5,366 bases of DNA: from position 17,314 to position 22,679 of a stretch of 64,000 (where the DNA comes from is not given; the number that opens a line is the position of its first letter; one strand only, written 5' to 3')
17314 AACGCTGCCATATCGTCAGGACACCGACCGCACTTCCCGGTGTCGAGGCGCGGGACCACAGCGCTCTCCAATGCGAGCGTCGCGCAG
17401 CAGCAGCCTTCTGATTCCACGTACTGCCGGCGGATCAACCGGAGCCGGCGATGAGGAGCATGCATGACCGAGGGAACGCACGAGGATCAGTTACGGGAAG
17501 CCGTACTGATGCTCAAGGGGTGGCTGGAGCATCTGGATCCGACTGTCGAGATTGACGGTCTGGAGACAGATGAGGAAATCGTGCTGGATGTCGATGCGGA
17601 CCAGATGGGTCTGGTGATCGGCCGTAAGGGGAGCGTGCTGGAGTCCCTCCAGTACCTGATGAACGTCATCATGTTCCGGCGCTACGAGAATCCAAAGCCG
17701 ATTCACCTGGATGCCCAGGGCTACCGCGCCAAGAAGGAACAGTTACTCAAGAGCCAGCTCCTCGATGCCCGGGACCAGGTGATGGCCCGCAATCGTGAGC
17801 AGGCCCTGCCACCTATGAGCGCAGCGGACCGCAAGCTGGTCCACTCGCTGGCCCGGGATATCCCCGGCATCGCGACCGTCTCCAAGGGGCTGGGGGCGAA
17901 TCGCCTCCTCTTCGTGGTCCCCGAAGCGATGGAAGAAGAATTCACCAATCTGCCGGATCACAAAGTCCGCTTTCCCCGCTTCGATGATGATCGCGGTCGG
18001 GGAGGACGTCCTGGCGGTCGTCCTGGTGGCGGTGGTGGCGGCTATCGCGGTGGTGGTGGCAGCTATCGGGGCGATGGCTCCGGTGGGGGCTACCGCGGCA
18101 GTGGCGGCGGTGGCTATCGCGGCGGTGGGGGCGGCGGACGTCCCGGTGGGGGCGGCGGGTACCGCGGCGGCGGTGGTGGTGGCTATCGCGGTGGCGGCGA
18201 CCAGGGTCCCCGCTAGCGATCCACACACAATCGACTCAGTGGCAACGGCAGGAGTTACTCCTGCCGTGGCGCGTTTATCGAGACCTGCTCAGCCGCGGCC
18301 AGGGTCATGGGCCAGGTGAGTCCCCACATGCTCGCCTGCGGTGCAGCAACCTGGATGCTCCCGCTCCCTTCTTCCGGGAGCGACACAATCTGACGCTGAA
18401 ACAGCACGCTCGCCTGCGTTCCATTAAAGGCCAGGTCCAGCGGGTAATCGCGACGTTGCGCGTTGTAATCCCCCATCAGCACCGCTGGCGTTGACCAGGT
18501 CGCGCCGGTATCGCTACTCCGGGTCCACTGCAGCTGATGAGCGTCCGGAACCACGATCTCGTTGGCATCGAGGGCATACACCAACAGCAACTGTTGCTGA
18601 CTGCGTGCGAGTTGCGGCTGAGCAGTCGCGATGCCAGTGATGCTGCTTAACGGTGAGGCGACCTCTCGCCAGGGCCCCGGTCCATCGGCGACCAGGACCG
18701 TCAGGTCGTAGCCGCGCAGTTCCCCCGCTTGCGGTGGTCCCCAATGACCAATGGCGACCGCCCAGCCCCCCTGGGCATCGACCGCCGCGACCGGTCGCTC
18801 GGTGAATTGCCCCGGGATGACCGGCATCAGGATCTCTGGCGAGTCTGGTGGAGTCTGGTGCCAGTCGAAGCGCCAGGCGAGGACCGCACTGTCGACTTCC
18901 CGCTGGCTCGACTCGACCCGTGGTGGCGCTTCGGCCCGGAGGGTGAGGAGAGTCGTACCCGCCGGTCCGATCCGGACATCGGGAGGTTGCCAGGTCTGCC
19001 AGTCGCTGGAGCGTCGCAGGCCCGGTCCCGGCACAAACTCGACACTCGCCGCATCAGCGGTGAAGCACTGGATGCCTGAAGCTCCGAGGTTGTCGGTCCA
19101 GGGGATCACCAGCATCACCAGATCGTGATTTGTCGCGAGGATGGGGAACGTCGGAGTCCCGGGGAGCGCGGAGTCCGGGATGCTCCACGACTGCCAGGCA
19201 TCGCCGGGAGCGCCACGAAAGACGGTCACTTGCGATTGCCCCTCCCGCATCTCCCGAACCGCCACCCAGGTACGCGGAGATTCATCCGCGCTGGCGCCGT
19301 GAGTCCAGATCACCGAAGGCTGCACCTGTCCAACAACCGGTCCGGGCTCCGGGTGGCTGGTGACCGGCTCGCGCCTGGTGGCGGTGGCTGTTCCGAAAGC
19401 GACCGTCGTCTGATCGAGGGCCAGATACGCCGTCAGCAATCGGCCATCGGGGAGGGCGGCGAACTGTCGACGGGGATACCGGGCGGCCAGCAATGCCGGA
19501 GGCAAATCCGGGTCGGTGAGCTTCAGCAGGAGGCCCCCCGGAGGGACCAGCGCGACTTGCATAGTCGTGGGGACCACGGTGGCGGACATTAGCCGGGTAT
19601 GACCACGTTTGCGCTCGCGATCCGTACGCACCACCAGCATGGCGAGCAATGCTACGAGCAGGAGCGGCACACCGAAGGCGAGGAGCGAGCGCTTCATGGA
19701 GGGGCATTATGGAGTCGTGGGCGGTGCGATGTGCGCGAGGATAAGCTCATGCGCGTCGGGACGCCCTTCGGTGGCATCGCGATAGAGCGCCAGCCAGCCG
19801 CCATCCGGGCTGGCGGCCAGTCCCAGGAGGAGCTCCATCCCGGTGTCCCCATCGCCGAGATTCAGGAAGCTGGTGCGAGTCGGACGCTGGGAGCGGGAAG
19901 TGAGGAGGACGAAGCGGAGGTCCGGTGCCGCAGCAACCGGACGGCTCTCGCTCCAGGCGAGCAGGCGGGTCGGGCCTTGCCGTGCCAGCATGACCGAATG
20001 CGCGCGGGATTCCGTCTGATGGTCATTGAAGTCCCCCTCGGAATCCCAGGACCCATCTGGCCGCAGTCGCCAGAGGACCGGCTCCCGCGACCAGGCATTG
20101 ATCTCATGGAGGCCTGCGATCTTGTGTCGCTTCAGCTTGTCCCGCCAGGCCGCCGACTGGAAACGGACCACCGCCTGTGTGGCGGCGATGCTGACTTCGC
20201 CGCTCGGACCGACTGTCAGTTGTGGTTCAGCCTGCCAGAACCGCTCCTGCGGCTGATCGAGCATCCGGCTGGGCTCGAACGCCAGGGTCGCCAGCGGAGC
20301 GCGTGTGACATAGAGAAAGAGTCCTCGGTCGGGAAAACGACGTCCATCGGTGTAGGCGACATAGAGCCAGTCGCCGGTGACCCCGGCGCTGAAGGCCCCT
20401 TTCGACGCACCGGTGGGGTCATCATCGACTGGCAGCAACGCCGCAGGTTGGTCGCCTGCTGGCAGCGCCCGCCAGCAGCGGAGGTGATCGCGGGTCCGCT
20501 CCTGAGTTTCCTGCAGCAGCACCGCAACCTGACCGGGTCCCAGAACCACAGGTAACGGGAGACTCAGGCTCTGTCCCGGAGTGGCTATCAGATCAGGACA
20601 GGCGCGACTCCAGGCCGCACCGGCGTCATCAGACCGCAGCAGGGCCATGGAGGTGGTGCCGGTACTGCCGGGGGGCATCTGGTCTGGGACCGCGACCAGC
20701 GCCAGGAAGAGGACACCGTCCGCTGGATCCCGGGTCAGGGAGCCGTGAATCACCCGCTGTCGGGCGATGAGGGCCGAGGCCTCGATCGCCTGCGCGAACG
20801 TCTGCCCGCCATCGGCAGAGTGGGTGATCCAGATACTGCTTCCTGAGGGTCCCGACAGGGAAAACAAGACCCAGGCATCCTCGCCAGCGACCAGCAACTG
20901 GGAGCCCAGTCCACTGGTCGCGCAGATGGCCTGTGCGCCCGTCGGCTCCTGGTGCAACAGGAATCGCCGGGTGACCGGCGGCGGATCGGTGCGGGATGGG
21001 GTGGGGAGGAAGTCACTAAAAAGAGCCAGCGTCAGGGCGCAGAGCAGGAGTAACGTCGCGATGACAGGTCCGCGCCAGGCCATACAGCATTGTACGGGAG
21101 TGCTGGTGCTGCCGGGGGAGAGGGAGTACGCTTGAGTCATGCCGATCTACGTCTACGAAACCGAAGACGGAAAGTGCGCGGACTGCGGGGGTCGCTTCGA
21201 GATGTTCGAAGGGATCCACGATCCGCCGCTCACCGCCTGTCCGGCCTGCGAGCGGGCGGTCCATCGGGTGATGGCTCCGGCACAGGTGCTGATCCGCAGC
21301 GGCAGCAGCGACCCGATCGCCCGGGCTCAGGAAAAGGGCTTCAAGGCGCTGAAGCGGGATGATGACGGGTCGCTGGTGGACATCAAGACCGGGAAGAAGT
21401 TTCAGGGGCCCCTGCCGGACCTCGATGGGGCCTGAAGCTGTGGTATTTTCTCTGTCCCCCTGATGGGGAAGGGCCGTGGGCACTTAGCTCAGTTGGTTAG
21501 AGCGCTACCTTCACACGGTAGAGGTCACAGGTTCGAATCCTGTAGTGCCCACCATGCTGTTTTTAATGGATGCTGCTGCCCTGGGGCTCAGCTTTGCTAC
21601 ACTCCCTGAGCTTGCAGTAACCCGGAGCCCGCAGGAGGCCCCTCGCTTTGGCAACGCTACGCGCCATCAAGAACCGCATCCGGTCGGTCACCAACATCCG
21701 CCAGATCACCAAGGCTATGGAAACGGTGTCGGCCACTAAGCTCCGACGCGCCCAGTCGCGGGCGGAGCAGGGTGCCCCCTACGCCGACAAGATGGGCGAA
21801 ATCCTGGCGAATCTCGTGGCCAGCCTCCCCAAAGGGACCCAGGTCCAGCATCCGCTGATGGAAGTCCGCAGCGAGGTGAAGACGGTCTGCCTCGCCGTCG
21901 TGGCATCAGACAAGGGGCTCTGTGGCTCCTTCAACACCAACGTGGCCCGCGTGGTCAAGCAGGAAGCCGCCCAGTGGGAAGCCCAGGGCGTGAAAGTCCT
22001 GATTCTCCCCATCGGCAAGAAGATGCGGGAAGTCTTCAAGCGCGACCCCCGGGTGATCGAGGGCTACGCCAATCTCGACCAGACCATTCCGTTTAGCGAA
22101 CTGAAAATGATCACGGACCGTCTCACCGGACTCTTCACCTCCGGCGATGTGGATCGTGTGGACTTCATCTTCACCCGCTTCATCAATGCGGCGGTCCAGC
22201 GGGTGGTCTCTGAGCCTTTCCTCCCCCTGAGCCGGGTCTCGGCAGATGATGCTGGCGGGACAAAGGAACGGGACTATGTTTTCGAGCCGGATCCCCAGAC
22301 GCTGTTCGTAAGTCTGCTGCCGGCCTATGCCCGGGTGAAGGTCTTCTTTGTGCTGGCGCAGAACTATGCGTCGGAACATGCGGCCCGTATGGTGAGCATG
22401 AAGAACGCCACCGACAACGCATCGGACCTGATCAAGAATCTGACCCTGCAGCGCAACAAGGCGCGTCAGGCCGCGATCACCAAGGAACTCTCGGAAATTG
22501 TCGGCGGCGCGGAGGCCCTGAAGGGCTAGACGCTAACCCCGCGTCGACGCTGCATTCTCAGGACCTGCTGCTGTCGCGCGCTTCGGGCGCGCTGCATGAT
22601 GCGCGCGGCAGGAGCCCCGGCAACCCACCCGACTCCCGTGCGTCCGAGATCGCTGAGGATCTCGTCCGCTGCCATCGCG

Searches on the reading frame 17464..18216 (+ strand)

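Call 58: search_protein_families(library=pfam, proteins=[window:17464-18216:+], max_evalue=0.01)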
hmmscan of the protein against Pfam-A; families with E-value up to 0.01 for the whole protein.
window:17464-18216:+ (250 aa): 4 families
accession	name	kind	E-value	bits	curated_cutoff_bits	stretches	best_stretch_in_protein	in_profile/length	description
PF13083.13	KH_KhpA-B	-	2.6e-10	40.5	32.1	1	27-73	19-65/73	KhpA/KhpB, KH domain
PF01424.28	R3H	-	6.3e-10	39.4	26.8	1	101-151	9-58/60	R3H domain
PF00013.35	KH_1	-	0.0025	18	21.5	1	40-63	3-26/66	KH domain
PF07650.23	KH_2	-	0.0044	17.2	22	1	28-67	18-55/78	KH domain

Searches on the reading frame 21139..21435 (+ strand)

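Call 58: search_protein_families(library=pfam, proteins=[window:21139-21435:+], max_evalue=0.01)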
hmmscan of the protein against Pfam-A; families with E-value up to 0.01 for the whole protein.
window:21139-21435:+ (98 aa): 1 family
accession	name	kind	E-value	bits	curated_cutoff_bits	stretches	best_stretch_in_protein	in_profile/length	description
PF09723.15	Zn_ribbon_8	-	1.2e-11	44.8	34.4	1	1-45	1-41/41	Zinc ribbon domain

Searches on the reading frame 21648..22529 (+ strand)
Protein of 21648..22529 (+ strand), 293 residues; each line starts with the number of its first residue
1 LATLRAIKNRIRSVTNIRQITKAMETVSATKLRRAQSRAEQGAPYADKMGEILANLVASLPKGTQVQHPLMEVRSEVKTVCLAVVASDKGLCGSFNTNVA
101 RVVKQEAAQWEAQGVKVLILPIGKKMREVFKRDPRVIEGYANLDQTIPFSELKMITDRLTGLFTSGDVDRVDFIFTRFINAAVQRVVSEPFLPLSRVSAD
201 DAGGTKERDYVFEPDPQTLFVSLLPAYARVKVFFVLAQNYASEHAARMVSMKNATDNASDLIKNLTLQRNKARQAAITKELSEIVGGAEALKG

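Call 3: search_protein_families(library=pfam, proteins=[window:21648-22529:+], max_evalue=0.01)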
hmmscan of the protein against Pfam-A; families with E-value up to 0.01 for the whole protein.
window:21648-22529:+ (293 aa): 1 family
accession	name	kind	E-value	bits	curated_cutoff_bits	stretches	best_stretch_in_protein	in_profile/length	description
PF00231.24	ATP-synt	-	8.3e-94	314.9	39.9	1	3-291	1-285/285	ATP synthase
